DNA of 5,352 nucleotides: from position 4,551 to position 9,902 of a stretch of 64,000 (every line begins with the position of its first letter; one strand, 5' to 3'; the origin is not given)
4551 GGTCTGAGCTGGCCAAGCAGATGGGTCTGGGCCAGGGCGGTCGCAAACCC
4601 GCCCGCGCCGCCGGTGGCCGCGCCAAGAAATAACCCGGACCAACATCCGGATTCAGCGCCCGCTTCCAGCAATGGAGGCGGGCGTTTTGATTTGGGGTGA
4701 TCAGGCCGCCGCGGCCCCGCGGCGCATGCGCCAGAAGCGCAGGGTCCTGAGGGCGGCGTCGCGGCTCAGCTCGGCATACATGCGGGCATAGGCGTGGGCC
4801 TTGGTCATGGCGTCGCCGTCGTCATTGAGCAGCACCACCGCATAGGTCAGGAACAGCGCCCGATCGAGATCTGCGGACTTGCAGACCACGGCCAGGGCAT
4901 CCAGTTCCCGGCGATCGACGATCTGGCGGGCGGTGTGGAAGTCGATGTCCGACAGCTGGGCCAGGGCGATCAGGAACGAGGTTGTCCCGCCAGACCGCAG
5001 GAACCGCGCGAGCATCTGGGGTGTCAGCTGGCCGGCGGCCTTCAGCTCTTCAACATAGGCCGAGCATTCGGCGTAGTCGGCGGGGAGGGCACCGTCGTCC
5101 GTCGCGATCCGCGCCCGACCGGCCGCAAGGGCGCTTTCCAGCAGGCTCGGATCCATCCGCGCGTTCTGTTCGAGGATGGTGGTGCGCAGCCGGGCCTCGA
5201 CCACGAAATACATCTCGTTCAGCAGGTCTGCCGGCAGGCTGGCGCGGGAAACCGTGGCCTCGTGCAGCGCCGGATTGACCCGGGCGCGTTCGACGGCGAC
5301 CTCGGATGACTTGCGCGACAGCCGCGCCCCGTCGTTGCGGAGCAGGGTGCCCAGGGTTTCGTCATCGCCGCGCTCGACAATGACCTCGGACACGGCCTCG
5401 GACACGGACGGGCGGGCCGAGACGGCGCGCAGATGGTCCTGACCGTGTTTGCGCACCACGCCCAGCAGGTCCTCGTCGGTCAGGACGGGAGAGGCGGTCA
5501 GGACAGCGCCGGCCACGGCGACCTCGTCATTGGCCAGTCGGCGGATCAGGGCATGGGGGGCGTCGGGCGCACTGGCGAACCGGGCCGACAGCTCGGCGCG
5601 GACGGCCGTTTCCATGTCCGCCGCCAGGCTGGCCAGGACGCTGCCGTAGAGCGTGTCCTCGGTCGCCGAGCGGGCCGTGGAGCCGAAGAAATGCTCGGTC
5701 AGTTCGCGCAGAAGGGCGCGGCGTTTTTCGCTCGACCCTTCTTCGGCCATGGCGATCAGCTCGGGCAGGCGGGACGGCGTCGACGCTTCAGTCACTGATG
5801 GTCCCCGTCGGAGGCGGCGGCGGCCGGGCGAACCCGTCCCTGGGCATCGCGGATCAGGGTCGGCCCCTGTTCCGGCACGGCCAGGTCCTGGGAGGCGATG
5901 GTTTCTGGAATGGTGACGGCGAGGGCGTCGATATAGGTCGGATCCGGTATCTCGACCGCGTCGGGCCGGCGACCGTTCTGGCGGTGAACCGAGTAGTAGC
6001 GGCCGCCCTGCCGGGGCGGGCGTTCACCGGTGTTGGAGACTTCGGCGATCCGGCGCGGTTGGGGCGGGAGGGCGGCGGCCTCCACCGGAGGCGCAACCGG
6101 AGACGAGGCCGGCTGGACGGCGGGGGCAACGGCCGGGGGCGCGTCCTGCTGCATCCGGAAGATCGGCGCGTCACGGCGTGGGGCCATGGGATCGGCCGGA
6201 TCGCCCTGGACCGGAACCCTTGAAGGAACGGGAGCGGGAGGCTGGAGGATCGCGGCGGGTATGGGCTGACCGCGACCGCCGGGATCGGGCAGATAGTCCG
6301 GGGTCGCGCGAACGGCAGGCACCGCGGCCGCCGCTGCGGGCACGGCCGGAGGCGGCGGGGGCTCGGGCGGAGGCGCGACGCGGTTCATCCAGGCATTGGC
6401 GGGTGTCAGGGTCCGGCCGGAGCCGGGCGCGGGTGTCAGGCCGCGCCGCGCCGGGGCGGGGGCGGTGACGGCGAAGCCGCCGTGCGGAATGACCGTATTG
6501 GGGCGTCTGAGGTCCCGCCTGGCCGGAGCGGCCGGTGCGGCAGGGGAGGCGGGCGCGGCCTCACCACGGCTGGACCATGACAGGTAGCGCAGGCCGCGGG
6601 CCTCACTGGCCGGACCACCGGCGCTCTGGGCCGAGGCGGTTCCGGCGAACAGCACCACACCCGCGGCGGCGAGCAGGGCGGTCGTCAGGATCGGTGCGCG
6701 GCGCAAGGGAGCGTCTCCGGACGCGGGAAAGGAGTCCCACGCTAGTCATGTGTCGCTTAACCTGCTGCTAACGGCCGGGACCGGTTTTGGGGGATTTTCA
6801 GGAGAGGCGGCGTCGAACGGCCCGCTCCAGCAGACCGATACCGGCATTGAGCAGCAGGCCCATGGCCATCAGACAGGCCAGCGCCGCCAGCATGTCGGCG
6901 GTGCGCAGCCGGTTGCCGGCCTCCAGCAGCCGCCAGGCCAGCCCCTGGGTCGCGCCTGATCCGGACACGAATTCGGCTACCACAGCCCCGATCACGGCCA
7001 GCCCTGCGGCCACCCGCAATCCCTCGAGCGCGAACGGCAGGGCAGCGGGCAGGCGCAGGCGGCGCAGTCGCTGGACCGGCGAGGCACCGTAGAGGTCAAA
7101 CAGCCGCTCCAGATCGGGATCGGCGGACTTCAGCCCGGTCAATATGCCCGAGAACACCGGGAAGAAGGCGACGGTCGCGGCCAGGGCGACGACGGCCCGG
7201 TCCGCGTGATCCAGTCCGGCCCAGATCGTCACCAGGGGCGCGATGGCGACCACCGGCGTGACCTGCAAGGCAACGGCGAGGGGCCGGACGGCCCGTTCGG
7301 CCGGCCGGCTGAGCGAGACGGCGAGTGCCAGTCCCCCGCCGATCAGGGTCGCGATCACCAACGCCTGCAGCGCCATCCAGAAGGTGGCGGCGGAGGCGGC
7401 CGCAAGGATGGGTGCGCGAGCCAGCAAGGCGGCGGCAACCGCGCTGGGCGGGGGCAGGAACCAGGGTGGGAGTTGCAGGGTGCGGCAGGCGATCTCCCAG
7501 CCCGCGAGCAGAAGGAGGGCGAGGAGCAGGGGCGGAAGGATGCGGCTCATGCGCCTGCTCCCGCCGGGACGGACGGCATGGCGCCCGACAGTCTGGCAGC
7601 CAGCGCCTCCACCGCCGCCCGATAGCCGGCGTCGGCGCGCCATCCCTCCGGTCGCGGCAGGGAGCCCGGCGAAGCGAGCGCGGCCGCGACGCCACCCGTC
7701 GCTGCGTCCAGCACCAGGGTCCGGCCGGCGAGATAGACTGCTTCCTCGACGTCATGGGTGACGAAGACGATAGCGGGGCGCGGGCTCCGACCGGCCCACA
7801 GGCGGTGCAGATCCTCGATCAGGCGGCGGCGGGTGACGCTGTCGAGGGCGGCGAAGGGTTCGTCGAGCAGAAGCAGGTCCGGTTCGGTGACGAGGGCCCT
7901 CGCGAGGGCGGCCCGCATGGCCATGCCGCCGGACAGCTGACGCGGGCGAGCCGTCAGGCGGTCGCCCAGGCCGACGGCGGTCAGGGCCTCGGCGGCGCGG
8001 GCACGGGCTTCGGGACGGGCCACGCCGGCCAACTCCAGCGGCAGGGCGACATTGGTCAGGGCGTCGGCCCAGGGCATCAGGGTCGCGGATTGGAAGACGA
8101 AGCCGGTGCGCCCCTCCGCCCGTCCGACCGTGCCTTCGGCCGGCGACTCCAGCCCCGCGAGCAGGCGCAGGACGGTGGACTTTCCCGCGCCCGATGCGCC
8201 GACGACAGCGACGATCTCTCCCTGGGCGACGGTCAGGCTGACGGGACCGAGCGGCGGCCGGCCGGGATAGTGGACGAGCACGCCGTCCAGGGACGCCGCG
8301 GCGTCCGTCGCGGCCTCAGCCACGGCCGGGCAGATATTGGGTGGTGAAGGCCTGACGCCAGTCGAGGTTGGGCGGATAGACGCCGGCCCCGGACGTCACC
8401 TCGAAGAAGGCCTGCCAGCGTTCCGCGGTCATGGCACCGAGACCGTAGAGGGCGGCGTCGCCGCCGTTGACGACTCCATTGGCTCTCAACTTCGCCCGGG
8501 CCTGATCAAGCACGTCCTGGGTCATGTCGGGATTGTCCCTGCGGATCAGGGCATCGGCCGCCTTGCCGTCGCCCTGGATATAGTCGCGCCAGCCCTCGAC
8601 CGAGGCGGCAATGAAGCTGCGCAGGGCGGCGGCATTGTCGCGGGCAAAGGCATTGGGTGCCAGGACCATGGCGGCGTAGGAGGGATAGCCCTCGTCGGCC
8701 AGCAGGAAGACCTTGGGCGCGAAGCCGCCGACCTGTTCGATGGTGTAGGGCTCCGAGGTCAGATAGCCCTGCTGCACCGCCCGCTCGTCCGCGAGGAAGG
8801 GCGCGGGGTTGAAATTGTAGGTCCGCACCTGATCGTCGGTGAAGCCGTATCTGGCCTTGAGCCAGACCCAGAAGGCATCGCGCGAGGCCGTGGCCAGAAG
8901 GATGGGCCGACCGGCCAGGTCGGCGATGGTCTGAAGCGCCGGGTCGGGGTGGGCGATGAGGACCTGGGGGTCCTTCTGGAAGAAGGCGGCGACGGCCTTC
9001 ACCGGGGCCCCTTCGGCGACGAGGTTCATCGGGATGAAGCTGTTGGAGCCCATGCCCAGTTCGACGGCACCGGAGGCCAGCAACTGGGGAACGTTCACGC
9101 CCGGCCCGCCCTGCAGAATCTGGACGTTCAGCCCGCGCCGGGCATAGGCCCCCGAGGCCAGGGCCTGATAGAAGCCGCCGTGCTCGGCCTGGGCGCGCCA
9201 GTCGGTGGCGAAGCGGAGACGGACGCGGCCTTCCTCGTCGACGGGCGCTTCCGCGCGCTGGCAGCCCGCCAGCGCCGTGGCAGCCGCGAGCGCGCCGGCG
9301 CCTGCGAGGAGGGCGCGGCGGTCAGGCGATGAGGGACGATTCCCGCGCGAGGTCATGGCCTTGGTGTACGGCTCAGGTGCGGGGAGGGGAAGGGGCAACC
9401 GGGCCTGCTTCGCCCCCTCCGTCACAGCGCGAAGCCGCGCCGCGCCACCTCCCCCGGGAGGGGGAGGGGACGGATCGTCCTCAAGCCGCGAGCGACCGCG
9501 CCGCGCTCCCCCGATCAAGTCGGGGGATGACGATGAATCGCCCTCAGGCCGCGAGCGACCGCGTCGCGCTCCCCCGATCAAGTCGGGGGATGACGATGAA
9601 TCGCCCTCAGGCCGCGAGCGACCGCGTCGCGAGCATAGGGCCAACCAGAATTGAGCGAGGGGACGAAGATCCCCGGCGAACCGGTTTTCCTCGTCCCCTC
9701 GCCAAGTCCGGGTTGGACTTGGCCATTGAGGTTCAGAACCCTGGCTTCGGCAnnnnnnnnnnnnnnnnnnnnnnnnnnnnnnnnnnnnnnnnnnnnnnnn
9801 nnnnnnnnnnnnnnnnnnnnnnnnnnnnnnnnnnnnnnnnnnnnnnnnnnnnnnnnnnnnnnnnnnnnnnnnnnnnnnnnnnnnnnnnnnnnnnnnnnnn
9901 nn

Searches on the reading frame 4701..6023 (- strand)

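Call 51: search_protein_families(library=pfam, proteins=[window:4701-6023:-], max_evalue=0.0001)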
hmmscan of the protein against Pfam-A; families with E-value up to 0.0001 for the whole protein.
window:4701-6023:- (440 aa): 1 family
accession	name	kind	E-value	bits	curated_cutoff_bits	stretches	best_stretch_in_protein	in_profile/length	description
PF10098.14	DUF2336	-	9.5e-68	228.9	34.6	1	170-429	1-262/262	Uncharacterised protein conserved in bacteria (DUF2336)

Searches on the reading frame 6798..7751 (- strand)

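Call 51: search_protein_families(library=pfam, proteins=[window:6798-7751:-], max_evalue=0.0001)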
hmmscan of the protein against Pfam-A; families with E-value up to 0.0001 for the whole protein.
window:6798-7751:- (317 aa): 1 family
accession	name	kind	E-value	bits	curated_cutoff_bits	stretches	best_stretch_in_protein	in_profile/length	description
PF00528.27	BPD_transp_1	-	8.2e-26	91.3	26.4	1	138-314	3-184/184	Binding-protein-dependent transport system inner membrane component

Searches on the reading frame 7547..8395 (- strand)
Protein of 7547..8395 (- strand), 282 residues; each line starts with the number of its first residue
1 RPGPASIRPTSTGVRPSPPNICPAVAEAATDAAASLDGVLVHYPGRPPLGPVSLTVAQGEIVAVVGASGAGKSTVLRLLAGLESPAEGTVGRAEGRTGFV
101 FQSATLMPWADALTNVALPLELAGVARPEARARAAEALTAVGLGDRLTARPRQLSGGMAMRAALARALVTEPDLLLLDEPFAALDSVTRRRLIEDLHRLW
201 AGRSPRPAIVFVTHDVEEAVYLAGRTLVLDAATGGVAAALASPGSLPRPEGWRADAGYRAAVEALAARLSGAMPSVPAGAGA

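Call 51: search_protein_families(library=pfam, proteins=[window:7547-8395:-], max_evalue=0.0001)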
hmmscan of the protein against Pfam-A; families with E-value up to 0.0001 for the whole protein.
window:7547-8395:- (282 aa): 4 families
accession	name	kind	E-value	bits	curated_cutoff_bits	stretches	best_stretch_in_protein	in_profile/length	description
PF00005.33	ABC_tran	-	3e-30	106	25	1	50-182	2-137/137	ABC transporter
PF13304.12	AAA_21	-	1.2e-08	35.9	27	0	61-101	1-44/304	AAA domain, putative AbiEii toxin, Type IV TA system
PF13191.12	AAA_16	-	2.1e-07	32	32.6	1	58-217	21-142/167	AAA ATPase domain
PF13401.12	AAA_22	-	3.5e-05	24.6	27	1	60-218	6-128/130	AAA domain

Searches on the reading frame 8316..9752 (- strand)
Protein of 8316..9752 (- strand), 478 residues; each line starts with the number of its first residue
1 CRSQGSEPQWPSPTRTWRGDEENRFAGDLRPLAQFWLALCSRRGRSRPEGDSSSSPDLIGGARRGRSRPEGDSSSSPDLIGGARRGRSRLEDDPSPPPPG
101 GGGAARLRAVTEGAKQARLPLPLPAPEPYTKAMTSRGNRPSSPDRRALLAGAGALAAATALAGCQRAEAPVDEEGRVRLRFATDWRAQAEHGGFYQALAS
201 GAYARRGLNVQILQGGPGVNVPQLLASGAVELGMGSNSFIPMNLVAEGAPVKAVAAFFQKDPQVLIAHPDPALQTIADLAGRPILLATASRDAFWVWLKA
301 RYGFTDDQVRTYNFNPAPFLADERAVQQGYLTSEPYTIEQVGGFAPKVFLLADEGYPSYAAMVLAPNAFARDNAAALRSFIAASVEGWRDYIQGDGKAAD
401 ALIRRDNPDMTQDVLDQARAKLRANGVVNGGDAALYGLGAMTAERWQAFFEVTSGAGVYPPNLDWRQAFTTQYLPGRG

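Call 52: search_protein_families(library=pfam, proteins=[window:8316-9752:-], max_evalue=0.0001)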
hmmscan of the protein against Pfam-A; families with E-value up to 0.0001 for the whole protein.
window:8316-9752:- (478 aa): 1 family
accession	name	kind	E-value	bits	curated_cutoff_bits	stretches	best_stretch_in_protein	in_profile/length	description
PF09084.16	NMT1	-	6.3e-24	85.5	20.5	1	189-393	2-211/216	NMT1/THI5 like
